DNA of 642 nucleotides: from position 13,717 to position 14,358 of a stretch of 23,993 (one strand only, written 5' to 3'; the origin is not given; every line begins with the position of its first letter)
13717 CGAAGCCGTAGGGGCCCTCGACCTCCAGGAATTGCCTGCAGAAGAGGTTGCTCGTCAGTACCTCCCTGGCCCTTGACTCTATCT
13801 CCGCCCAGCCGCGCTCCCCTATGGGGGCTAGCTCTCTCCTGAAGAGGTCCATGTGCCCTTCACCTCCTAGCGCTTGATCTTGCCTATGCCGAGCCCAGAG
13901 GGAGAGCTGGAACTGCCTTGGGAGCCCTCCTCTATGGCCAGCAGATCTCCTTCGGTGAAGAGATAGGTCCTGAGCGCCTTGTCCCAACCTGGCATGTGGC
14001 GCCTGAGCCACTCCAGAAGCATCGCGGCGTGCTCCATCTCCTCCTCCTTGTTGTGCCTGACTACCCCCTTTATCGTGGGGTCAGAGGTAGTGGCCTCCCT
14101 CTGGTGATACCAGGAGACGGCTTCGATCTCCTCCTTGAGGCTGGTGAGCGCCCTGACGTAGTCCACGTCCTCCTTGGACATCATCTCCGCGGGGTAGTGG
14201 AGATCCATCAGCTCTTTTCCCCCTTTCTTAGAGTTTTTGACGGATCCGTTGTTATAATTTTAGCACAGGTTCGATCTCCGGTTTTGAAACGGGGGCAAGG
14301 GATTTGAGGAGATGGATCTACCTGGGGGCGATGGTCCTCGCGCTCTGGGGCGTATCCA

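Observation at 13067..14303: Encapsulin nanocompartment with EncFtn cargo, convergent on the Mo cluster and divergent from a c-di-GMP cyclase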

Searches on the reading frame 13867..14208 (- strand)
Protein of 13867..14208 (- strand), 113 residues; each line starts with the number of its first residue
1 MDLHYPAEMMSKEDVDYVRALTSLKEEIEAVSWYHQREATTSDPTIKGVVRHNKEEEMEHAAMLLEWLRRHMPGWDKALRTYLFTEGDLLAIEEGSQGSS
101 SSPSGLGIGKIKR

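Call 3: search_protein_families(library=pfam, proteins=[window:13867-14208:-], max_evalue=0.01)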
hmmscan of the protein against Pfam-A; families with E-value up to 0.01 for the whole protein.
window:13867-14208:- (113 aa): 1 family
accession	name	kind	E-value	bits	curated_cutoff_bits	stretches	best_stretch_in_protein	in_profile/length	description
PF22277.2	EncFtn-like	-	8.1e-36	122.1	27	1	3-86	2-85/85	EncFtn-like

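Call 4: search_protein_families(library=ncbifam, proteins=[window:13867-14208:-], max_evalue=0.01)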
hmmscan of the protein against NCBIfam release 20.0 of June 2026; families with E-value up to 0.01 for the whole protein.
window:13867-14208:- (113 aa): 3 families
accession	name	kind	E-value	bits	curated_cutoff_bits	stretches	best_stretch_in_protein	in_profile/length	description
TIGR04535.1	ferrit_encaps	subfamily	7e-39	132.3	125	1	4-112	2-114/114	encapsulin-associated ferritin-like protein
NF058679.1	EncB_fam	subfamily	1.3e-16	60.6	90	1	8-109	15-115/117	encapsulin nanocompartment ferritin-likeEncB family encapsulin nanocompartment ferritin-like cargo protein cargo protein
NF058678.1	EncB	exception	0.0046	17.2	210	1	12-71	9-66/160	encapsulin nanocompartment ferritin-like cargo protein EncB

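Call 7: search_solved_structures(query=window:13867-14208:-, show_alignments=4)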
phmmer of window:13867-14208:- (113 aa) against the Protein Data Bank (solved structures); distinct sequences matched with E-value up to 0.001: 12.
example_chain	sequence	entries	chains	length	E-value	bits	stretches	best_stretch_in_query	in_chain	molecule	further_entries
7oe2_1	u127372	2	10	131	4.5e-29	103.9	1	2-104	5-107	Haliangium ochraceum Encapsulated ferritin localisation sequence | Haliangium ochraceum encapsulated ferritin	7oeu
33bf_A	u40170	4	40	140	2.6e-27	98.2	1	3-101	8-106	Encapsulated ferritin-like protein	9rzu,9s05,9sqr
5da5_A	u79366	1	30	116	2.4e-26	95.1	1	3-96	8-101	Rru_A0973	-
5n5f_A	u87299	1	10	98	3.3e-26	94.7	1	2-94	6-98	encapsulated ferritin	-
5l8b_A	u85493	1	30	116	1.5e-25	92.5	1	3-96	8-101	Uncharacterized protein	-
6suw_A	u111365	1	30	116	1.5e-25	92.5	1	3-96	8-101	Uncharacterized protein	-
5l89_A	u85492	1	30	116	1.5e-25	92.5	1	3-96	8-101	Rru_A0973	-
6sv1_A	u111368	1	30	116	1.5e-25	92.5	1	3-96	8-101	Encapsulated Ferritin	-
5l8g_A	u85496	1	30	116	5.6e-25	90.7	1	3-96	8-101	Uncharacterized protein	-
5l8f_A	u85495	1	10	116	2.3e-23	85.5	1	3-96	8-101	Rru_A0973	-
3k6c_A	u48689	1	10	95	7.6e-22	80.6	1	6-87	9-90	Uncharacterized protein NE0167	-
7s8t_A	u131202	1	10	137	0.00064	22.9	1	14-104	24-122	EncC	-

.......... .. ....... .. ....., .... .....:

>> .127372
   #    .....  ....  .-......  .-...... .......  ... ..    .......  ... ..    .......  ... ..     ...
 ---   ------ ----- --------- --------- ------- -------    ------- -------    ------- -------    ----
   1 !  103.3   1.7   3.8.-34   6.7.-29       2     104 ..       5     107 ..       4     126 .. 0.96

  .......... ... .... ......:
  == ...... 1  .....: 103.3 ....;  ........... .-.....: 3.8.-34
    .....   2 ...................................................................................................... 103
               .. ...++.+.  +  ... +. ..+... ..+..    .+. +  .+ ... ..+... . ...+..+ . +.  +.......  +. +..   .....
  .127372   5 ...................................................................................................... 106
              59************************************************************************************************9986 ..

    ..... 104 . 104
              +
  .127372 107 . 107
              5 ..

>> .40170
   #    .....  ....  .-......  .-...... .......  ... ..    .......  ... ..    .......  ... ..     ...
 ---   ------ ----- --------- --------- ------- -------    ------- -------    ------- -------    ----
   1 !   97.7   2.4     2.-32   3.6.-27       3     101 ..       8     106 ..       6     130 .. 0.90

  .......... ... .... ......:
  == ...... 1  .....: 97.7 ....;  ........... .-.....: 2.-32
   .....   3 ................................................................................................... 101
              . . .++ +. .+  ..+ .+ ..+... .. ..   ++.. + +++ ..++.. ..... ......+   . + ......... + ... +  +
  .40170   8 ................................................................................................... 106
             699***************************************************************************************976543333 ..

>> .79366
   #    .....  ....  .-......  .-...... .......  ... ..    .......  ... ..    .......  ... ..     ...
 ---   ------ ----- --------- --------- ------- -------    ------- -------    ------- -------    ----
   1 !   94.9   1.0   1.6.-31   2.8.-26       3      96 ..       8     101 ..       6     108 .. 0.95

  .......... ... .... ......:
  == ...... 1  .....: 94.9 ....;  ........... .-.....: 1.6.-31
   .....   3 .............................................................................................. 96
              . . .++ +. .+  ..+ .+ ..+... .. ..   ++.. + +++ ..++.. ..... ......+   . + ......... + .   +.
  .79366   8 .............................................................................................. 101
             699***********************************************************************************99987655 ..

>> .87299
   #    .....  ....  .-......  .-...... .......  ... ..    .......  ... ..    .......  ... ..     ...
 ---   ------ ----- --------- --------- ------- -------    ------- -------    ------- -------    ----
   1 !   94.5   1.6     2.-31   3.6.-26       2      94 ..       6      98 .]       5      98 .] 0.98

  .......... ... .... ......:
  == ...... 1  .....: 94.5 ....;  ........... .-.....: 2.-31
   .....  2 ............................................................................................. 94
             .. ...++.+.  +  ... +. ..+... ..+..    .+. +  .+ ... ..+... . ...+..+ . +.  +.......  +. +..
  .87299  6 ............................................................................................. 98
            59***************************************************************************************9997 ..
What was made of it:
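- Closest known: Rhodospirillum rubrum EncFtn. Different: The C-terminal extension here is shorter: 113 aa against 131-140 aa in the full-length proteins (call 7).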

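Call 10: find_homologous_proteins(query=window:13870-14208:-)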
Query window:13870-14208:- (113 aa): 2410 proteins with E <= 0.001 among 2417 candidates; the best 120 are listed.
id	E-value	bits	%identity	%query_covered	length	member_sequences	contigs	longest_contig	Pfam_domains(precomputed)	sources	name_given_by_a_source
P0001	3.5e-69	247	100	100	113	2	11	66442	PF22277.3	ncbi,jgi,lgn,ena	-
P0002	3.0e-38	148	64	96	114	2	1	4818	PF22277.3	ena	-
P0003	5.5e-38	147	59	99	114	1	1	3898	PF22277.3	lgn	-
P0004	8.6e-38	146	59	99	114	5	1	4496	PF22277.3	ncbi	-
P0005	1.2e-37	146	58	99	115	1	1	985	PF22277.3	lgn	-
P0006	1.7e-37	146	60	96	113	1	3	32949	PF22277.3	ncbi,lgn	-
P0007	2.1e-37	145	55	97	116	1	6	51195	PF22277.3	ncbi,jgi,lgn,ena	-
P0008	2.1e-37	145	61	96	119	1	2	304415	PF22277.3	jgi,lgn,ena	-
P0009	2.4e-37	145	58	98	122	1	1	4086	PF22277.3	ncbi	-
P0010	3.0e-37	145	55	99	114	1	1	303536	PF22277.3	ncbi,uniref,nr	ncbi:encapsulin-associated ferritin-like protein [Marinilabilia rubra]|uniref:Ferritin n=1 Tax=Marin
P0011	4.2e-37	144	60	99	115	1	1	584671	PF22277.3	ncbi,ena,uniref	ncbi:encapsulin-associated ferritin-like protein [Thermophagus sp. OGC60D27]|uniref:encapsulin-assoc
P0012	4.9e-37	144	57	99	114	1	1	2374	PF22277.3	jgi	-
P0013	5.9e-37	144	56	99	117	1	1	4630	PF22277.3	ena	-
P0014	6.2e-37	144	55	99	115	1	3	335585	PF22277.3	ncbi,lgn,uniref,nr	ncbi:encapsulin-associated ferritin-like protein [Marinilabilia salmonicolor]|uniref:encapsulin-asso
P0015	6.5e-37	144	57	99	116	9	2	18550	PF22277.3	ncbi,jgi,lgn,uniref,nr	ncbi:encapsulin-associated ferritin-like protein [Anaerophaga thermohalophila]|uniref:encapsulin-ass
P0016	8.4e-37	143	57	99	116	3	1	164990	PF22277.3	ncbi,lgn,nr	ncbi:hypothetical protein JXB12_01250 [candidate division KSB1 bacterium]|nr:hypothetical protein [c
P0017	9.6e-37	143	61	98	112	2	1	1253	PF22277.3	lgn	-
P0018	1.4e-36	143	59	96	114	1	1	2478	PF22277.3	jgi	-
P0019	1.5e-36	142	58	98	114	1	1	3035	PF22277.3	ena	-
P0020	1.5e-36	142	58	99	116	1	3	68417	PF22277.3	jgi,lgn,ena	-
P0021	1.9e-36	142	58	98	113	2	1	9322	PF22277.3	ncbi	-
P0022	2.4e-36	142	61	96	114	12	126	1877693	PF22277.3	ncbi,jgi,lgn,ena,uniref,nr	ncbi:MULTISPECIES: encapsulin-associated ferritin-like protein [Thermotoga]|jgi:ferritin-like protei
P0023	2.4e-36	142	56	99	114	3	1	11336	PF22277.3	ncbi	ncbi:encapsulin-associated ferritin-like protein [Marinilabilia sp.]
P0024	2.7e-36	142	59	78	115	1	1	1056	PF22277.3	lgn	-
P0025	2.8e-36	142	54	99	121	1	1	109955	PF22277.3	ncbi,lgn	-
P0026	4.4e-36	141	55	96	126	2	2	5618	PF22277.3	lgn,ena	-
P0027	4.9e-36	141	59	78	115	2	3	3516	PF22277.3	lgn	-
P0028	5.1e-36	141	54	99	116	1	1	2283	PF22277.3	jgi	jgi:hypothetical protein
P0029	5.4e-36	141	59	96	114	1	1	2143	PF22277.3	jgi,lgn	jgi:hypothetical protein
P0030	6.0e-36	141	58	99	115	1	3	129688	PF22277.3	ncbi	-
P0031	6.6e-36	140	58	98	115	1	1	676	PF22277.3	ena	-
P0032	7.1e-36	140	61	96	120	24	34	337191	PF22277.3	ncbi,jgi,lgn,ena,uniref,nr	ncbi:MAG: ferritin [Acetomicrobium flavidum]|uniref:ferritin-like domain-containing protein n=1 Tax=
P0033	7.4e-36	140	58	99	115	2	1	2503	PF22277.3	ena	-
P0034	7.6e-36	140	62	81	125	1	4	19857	PF22277.3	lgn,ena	-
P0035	7.9e-36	140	59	96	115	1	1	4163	PF22277.3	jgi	jgi:ferritin-like protein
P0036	8.2e-36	140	51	97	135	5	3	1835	PF22277.3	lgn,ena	-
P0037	9.2e-36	140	53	98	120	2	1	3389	PF22277.3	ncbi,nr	ncbi:hypothetical protein GF337_08000 [candidate division KSB1 bacterium]|nr:hypothetical protein [c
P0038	1.0e-35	140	59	80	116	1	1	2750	PF22277.3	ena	-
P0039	1.1e-35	140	58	96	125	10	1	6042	PF22277.3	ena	-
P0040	1.1e-35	140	59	80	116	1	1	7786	PF22277.3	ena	-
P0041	1.2e-35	140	67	73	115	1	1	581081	PF22277.3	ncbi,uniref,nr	ncbi:encapsulin-associated ferritin-like protein [Thermotoga sp. KOL6]|uniref:encapsulin-associated 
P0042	1.2e-35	140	59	97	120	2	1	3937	PF22277.3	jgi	-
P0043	1.3e-35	140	58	97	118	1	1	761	PF22277.3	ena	-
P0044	1.4e-35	139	56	98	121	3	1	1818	PF22277.3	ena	-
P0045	1.6e-35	139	57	99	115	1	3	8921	PF22277.3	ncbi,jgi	jgi:ferritin-like protein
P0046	1.6e-35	139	61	97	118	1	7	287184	PF22277.3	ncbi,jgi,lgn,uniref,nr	ncbi:MAG: ferritin [Synergistetes bacterium]|uniref:Ferritin n=1 Tax=Thermotoga petrophila TaxID=939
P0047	1.6e-35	139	57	98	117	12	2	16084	PF22277.3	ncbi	ncbi:MAG: encapsulin-associated ferritin-like protein [Bacteroidota bacterium]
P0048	1.7e-35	139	59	99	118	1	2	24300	PF22277.3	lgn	-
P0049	1.7e-35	139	66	75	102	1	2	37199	PF22277.3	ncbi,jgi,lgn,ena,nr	ncbi:MAG: ferritin [Candidatus Marinimicrobia bacterium]|nr:ferritin [Candidatus Neomarinimicrobiota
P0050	1.8e-35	139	60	98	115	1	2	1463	PF22277.3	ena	-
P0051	3.2e-35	138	59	96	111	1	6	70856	PF22277.3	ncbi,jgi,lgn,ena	-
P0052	3.6e-35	138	60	78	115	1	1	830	PF22277.3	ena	-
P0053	3.6e-35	138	60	76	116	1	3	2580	PF22277.3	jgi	jgi:ferritin-like protein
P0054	4.3e-35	138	55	96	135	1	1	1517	PF22277.3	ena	-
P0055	4.6e-35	138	62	79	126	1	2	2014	PF22277.3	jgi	-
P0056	4.6e-35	138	63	97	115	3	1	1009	PF22277.3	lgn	-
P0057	5.3e-35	138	54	99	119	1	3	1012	PF22277.3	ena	-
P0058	5.6e-35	137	55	97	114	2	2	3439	PF22277.3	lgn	-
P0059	5.8e-35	137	52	97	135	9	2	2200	PF22277.3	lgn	-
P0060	6.3e-35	137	55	99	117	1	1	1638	PF22277.3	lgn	-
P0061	6.5e-35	137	59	97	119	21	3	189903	PF22277.3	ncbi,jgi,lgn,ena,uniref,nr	ncbi:ferritin-like domain-containing protein [Acetomicrobium sp. UBA5826]|jgi:hypothetical protein|u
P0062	8.0e-35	137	56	99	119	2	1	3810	PF22277.3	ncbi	-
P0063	8.6e-35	137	56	98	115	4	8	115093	PF22277.3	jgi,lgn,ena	jgi:hypothetical protein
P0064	9.9e-35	137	58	97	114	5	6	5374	PF22277.3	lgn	-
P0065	1.1e-34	136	61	97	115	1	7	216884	PF22277.3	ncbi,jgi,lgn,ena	-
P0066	1.2e-34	136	55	97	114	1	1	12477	PF22277.3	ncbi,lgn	-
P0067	1.4e-34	136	56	99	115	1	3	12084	PF22277.3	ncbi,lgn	-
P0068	1.4e-34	136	58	98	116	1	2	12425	PF22277.3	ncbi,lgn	ncbi:MAG: encapsulin-associated ferritin-like protein [Bacteroidota bacterium]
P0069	1.5e-34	136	57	96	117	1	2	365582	PF22277.3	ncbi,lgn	-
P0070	1.5e-34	136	59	87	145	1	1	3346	PF22277.3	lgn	-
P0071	1.7e-34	136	55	96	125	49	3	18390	PF22277.3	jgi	jgi:ferritin-like protein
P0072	1.8e-34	136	56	99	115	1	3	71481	PF22277.3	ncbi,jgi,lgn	-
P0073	1.9e-34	136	55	99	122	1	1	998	PF22277.3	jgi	jgi:uncharacterized protein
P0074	1.9e-34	136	56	99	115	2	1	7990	PF22277.3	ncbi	ncbi:MAG: encapsulin-associated ferritin-like protein [Bacteroidota bacterium]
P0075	2.0e-34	136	55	98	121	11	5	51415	PF22277.3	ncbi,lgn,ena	-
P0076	2.3e-34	135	57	96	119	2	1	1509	PF22277.3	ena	-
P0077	2.6e-34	135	55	96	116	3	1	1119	PF22277.3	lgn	-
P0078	2.6e-34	135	57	98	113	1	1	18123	PF22277.3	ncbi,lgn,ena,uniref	ncbi:encapsulin-associated ferritin-like protein [Dethiothermospora halolimnae]|uniref:encapsulin-as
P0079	3.3e-34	135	53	98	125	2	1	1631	PF22277.3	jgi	jgi:hypothetical protein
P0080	3.9e-34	135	56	96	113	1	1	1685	PF22277.3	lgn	-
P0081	4.0e-34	135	59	97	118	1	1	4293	PF22277.3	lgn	-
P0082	4.1e-34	135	61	86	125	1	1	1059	PF22277.3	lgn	-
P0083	4.2e-34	135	55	98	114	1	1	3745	PF22277.3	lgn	-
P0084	4.2e-34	135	60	95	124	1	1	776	PF22277.3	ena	-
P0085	4.2e-34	135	52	97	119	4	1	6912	PF22277.3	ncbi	-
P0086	4.5e-34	135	55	96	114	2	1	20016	PF22277.3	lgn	-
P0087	4.5e-34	135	58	97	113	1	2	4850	PF22277.3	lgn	-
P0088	4.7e-34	134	55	96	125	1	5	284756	PF22277.3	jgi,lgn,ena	-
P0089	5.0e-34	134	58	96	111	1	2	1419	PF22277.3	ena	-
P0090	6.3e-34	134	55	96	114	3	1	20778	PF22277.3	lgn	-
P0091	6.5e-34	134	57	96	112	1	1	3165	PF22277.3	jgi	jgi:ferritin-like protein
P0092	6.6e-34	134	53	99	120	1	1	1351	PF22277.3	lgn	-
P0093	6.7e-34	134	58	96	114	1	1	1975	PF22277.3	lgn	-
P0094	7.3e-34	134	57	96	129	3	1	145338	PF22277.3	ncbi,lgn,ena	-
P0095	7.5e-34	134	57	99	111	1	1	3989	PF22277.3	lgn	-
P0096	7.6e-34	134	56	96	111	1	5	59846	PF22277.3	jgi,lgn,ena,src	-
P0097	8.3e-34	134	57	96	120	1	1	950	PF22277.3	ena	-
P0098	8.3e-34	134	64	88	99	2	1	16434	PF22277.3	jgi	-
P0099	8.5e-34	134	59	97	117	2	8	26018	PF22277.3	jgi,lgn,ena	-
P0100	9.4e-34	133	51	99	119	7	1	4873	PF22277.3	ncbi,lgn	-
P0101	1.1e-33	133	59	96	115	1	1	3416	PF22277.3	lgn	-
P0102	1.1e-33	133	57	96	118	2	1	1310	PF22277.3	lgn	-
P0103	1.1e-33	133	56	96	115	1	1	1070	PF22277.3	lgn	-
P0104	1.1e-33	133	63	82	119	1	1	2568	PF22277.3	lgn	-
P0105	1.1e-33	133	58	96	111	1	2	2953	PF22277.3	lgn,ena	-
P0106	1.1e-33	133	56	98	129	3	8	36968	PF22277.3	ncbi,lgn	ncbi:MAG: encapsulin-associated ferritin-like protein [Spirochaetaceae bacterium]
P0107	1.1e-33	133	56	96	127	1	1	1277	PF22277.3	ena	-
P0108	1.1e-33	133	56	96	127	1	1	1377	PF22277.3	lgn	-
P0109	1.1e-33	133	56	98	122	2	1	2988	PF22277.3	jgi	jgi:hypothetical protein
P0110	1.2e-33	133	56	99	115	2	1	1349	PF22277.3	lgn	-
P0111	1.2e-33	133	56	96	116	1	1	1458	PF22277.3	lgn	-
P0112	1.2e-33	133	52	96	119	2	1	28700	PF22277.3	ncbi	-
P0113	1.3e-33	133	59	99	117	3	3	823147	PF22277.3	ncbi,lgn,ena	ncbi:MAG: ferritin-like domain-containing protein [Acidobacteriota bacterium]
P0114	1.3e-33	133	52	96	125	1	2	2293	PF22277.3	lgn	-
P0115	1.3e-33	133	55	98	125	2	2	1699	PF22277.3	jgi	jgi:hypothetical protein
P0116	1.4e-33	133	54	99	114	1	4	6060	PF22277.3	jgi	jgi:ferritin-like protein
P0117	1.4e-33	133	56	97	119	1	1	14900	PF22277.3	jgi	jgi:uncharacterized protein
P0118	1.5e-33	133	56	89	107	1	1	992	PF22277.3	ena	-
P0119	1.5e-33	133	59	81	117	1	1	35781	PF22277.3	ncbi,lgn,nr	ncbi:MAG: ferritin [Tissierellia bacterium]|nr:ferritin [Tissierellia bacterium]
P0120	1.5e-33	133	56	98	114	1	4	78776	PF22277.3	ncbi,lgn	ncbi:MAG: ferritin-like domain-containing protein [Bacteroidales bacterium]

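Call 14: list_cluster_members(proteins=[window:13870-14208:-, window:13070-13852:-, window:8234-8662:+, window:16062-16997:-])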
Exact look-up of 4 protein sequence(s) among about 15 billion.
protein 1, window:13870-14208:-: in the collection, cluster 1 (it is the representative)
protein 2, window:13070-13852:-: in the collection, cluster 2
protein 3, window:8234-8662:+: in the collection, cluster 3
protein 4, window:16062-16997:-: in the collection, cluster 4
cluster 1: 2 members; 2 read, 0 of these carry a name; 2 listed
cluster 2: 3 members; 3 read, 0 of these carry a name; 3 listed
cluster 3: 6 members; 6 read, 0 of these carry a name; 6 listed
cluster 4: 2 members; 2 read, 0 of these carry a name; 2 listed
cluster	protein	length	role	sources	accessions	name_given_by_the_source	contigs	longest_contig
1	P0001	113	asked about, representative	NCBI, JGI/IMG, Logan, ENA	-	-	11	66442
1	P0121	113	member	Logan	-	-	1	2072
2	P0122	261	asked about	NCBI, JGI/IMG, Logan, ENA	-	-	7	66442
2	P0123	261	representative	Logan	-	-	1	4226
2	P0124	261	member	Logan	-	-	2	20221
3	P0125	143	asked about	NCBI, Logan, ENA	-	-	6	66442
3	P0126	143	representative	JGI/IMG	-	-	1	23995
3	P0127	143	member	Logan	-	-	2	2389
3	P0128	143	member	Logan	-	-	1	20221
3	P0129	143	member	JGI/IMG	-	-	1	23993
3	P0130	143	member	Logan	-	-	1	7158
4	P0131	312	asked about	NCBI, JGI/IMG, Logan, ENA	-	-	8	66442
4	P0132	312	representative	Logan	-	-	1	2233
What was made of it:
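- Tried and rejected: Cluster look-ups gave no names (call 14).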

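Call 19: find_encoding_contigs(protein=P0006, flank=6000, max_places=1)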
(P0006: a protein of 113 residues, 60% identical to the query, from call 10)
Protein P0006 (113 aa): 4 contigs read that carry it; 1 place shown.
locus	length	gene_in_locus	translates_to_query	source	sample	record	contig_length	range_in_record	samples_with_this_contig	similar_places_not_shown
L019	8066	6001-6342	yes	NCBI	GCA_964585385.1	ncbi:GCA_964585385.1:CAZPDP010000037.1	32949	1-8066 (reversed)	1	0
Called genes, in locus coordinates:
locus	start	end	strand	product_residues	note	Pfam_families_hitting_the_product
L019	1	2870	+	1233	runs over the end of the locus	PF13510:Fer2_4, PF14691:Fer4_20, PF07992:Pyr_redox_2, PF13450:NAD_binding_8, PF12838:Fer4_7, PF14697:Fer4_21 (weak), PF22117:Fer4_Nqo3, PF00384:Molybdopterin, +4 more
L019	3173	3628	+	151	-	PF22277:EncFtn-like (faint), PF02915:Rubrerythrin, PF13668:Ferritin_2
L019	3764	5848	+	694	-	PF01476:LysM, PF01094:ANF_receptor (weak)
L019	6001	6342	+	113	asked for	PF22277:EncFtn-like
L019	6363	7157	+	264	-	PF04454:Linocin_M18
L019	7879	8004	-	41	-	-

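Call 20: find_encoding_contigs(protein=P0008, flank=6000, max_places=1)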
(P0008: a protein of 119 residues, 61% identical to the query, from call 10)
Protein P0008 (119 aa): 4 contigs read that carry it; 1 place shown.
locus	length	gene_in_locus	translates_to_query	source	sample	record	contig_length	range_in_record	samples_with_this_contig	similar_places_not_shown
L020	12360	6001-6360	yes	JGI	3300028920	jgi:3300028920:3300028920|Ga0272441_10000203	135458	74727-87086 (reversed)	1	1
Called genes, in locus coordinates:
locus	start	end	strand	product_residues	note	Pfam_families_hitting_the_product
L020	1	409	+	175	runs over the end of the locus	-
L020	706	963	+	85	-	-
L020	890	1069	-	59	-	-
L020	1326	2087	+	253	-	PF12686:DUF3800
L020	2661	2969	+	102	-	-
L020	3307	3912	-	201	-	PF12697:Abhydrolase_6 (weak), PF12146:Hydrolase_4 (weak)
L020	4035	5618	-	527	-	PF01039:Carboxyl_trans, PF03255:ACCA (weak)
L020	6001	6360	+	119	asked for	PF22277:EncFtn-like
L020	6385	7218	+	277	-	PF04454:Linocin_M18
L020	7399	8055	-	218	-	PF00753:Lactamase_B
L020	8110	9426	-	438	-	PF05598:DUF772, PF01609:DDE_Tnp_1, PF13751:DDE_Tnp_1_6 (weak)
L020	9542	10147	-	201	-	PF02457:DAC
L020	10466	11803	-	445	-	PF01235:Na_Ala_symp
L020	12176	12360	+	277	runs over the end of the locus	-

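Call 21: find_encoding_contigs(protein=P0046, flank=6000, max_places=1)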
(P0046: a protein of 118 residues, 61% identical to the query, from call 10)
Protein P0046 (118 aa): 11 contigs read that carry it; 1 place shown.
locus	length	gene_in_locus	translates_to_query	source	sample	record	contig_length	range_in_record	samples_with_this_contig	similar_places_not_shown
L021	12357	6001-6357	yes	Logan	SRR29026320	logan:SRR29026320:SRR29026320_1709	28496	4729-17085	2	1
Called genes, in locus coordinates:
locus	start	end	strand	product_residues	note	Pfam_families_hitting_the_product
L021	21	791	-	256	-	PF01026:TatD_DNase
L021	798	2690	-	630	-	PF00133:tRNA-synt_1, PF01406:tRNA-synt_1e, PF09334:tRNA-synt_1g, PF00133:tRNA-synt_1, PF19303:Anticodon_3, PF08264:Anticodon_1, PF01588:tRNA_bind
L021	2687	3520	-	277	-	PF00590:TP_methylase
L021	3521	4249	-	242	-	PF01135:PCMT (weak), PF01596:Methyltransf_3 (weak), PF05175:MTS, PF06325:PrmA (weak), PF13847:Methyltransf_31, PF02390:Methyltransf_4 (weak), PF13649:Methyltransf_25, PF01170:UPF0020, +2 more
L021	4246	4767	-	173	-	-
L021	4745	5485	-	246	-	PF01569:PAP2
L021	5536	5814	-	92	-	PF00216:Bac_DNA_binding, PF18291:HU-HIG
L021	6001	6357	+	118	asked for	PF22277:EncFtn-like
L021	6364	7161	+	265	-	PF04454:Linocin_M18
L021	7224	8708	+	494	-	PF02074:Peptidase_M32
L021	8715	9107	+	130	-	PF00581:Rhodanese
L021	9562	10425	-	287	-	PF00015:MCPsignal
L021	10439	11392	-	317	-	PF02743:dCache_1, PF22673:MCP-like_PDC_1 (faint), PF17201:Cache_3-Cache_2 (weak)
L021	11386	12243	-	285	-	PF00528:BPD_transp_1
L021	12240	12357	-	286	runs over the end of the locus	PF00528:BPD_transp_1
